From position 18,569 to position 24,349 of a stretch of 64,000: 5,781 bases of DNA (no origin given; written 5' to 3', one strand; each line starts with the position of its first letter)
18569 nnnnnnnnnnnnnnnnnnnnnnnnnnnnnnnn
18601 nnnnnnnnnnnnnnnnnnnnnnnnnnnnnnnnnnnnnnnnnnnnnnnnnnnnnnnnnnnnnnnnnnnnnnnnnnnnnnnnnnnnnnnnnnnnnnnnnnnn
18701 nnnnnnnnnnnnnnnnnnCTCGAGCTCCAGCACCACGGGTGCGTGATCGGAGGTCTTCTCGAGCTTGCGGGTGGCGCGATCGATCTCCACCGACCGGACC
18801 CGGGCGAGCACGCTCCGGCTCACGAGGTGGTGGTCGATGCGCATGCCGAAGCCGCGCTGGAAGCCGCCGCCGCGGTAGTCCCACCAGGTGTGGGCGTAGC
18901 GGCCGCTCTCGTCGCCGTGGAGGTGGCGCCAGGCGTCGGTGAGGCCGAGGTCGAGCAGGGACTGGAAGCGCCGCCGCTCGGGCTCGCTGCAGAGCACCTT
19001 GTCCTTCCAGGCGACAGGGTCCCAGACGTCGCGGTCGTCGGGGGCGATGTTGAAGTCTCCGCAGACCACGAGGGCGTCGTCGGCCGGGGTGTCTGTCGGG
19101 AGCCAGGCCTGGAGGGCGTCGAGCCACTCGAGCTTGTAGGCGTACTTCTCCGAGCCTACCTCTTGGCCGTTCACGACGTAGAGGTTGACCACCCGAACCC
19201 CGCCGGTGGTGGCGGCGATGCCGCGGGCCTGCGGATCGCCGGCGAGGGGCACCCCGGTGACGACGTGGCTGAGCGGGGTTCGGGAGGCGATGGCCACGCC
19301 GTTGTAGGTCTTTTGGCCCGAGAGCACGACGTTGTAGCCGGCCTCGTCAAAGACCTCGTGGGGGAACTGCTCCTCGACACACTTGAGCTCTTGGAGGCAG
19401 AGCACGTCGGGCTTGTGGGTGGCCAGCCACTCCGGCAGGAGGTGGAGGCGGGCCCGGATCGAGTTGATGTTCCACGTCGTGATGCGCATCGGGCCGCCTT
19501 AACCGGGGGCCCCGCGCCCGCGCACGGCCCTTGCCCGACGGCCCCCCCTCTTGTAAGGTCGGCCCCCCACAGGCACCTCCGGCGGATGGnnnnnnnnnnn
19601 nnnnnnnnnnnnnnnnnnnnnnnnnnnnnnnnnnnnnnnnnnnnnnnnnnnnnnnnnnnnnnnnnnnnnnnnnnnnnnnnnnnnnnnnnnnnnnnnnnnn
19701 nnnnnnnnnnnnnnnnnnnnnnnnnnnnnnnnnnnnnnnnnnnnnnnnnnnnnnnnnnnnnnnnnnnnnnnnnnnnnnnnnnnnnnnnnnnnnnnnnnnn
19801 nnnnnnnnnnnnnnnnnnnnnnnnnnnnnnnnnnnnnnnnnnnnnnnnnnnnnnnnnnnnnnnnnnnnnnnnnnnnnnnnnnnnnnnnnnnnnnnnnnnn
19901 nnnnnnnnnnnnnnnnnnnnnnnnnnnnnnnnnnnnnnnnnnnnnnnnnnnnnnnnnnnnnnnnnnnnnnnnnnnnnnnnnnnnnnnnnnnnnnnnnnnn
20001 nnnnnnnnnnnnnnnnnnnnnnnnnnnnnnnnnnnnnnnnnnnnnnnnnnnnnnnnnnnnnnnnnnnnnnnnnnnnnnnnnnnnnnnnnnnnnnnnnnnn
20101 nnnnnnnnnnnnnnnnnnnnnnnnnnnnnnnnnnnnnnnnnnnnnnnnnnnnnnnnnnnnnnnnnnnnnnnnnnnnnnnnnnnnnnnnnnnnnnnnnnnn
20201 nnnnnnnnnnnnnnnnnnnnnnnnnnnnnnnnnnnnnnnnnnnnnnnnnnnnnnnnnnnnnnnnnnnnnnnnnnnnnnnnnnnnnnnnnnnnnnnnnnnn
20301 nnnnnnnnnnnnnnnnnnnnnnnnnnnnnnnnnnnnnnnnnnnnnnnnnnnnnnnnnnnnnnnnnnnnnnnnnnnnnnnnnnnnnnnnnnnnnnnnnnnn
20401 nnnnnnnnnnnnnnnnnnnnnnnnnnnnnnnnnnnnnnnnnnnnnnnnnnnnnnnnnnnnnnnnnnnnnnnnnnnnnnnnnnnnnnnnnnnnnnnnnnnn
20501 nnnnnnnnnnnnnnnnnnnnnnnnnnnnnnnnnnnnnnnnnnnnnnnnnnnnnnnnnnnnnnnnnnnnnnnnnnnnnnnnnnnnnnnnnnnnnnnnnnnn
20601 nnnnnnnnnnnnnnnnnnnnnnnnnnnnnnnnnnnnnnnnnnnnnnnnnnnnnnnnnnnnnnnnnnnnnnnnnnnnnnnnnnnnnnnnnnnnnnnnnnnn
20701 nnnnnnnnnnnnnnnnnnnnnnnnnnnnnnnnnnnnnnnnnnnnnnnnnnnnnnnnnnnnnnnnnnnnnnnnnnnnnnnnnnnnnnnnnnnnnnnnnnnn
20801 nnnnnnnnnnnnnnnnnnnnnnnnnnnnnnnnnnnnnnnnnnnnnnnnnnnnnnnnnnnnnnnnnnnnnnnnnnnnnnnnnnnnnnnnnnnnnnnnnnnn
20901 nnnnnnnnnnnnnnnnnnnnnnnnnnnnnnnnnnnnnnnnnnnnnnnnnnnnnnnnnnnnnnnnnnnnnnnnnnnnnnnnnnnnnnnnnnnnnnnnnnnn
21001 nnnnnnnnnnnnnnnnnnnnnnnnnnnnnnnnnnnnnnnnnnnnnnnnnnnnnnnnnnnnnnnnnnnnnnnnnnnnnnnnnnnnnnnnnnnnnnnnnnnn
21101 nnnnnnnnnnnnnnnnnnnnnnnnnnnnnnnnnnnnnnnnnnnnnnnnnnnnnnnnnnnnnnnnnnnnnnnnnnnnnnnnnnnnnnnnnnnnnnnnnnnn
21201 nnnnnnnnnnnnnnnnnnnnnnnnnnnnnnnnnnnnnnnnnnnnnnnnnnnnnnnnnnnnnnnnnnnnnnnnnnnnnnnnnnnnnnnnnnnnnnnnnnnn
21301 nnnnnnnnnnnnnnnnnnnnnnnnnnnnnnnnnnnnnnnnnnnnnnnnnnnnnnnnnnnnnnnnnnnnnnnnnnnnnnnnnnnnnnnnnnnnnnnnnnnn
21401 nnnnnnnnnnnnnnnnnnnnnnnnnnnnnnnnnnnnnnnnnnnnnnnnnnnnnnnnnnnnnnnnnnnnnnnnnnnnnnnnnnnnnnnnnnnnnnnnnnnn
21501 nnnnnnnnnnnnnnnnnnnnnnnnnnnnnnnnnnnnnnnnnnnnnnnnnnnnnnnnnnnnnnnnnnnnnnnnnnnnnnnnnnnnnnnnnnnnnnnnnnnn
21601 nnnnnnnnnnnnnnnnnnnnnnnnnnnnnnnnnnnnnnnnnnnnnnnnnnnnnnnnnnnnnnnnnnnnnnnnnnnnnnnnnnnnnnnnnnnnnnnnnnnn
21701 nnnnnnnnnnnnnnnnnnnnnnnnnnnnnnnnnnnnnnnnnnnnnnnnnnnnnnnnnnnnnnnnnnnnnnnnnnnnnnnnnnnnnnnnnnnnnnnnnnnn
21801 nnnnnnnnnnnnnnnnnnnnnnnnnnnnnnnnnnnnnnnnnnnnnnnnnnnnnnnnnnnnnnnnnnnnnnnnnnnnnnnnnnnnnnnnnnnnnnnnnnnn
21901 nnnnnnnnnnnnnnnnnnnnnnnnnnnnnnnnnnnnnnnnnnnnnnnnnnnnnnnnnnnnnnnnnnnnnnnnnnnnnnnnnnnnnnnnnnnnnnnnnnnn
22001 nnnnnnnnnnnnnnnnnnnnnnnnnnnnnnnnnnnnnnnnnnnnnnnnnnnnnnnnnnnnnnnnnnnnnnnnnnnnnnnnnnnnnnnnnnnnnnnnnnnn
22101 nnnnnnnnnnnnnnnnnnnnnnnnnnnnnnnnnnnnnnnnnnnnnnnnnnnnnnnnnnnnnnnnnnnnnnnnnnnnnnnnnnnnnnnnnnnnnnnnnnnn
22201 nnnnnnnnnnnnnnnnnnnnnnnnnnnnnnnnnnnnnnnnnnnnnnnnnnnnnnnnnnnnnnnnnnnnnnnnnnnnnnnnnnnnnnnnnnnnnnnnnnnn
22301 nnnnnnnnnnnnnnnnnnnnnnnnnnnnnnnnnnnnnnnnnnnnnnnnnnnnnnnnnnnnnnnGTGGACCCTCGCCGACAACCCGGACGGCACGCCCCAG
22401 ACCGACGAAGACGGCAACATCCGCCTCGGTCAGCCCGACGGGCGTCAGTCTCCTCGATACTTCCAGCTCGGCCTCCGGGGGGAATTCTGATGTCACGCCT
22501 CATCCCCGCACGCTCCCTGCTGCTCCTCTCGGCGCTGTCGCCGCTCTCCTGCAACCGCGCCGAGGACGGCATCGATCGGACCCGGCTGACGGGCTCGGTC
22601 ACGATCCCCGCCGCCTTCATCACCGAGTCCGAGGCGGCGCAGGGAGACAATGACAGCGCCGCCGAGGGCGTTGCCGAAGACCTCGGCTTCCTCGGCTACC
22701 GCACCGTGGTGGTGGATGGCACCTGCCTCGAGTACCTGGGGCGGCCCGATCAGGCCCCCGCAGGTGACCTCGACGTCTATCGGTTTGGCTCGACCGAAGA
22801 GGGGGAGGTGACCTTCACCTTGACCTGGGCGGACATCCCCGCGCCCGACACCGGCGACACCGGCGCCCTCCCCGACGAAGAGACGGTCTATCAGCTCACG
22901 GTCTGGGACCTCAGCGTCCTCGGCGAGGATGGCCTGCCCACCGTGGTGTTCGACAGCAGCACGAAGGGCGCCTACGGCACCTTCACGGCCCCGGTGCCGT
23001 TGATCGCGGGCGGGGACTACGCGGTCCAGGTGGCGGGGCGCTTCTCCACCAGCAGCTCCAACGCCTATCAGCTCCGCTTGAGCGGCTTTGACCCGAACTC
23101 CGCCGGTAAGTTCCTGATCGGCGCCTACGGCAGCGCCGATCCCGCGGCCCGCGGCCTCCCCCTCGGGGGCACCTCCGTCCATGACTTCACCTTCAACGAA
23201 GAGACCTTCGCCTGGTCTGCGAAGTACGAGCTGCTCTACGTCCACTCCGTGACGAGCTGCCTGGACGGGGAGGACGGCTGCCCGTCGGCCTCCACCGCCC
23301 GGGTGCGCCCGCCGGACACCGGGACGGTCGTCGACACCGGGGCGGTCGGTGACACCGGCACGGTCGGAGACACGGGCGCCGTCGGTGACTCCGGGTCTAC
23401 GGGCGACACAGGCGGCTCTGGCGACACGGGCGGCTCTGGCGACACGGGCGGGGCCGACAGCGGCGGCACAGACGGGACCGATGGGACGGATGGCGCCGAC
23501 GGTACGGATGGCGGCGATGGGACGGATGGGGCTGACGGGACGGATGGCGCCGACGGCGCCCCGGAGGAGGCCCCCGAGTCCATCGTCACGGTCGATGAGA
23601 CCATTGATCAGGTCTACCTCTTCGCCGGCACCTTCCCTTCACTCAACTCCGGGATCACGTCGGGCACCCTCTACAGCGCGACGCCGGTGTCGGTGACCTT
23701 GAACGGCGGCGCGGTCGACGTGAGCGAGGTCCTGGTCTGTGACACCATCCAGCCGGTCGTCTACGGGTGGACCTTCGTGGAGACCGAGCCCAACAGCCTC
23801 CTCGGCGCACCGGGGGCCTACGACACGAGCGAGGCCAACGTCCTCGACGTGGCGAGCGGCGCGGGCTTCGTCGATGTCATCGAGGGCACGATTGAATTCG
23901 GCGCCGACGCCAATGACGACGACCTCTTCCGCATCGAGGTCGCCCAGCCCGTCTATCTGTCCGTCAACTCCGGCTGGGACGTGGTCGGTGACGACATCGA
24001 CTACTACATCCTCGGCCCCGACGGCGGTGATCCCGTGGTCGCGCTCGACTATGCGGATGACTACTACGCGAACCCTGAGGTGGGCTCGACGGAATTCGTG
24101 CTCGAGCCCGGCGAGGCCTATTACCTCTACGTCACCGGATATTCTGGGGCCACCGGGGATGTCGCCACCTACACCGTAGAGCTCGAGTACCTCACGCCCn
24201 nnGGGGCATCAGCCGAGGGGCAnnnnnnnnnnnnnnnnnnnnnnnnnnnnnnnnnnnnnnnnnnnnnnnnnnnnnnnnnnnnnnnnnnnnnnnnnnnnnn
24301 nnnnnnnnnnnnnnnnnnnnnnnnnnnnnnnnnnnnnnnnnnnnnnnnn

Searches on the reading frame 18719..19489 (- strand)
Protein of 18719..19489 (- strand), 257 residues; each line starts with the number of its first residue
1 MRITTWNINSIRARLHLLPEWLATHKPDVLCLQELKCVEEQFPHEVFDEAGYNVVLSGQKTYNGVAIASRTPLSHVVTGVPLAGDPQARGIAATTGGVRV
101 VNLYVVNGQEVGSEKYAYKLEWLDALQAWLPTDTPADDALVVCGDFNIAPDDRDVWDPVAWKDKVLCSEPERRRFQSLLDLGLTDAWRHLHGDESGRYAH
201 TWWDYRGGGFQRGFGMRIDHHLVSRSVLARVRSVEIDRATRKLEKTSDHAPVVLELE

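Call 41: search_protein_families(library=pfam, proteins=[window:18719-19489:-], max_evalue=0.00001)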
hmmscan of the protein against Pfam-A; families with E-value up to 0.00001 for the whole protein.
window:18719-19489:- (257 aa): 1 family
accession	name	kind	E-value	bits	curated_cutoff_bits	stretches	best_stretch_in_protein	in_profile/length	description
PF03372.29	Exo_endo_phos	-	2.8e-34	119.2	24.5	1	5-249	2-225/225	Endonuclease/Exonuclease/phosphatase family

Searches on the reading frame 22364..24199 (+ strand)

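Call 41: search_protein_families(library=pfam, proteins=[window:22364-24199:+], max_evalue=0.00001)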
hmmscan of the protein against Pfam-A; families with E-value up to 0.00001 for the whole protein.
window:22364-24199:+ (612 aa): 0 families

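Call 87: search_protein_families(library=pfam, proteins=[window:22364-24199:+], max_evalue=0.01)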
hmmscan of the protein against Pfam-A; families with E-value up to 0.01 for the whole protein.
window:22364-24199:+ (612 aa): 1 family
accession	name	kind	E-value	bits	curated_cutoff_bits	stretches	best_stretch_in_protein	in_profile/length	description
PF01391.23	Collagen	-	0.00071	19.7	27.2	0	344-400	1-57/60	Collagen triple helix repeat (20 copies)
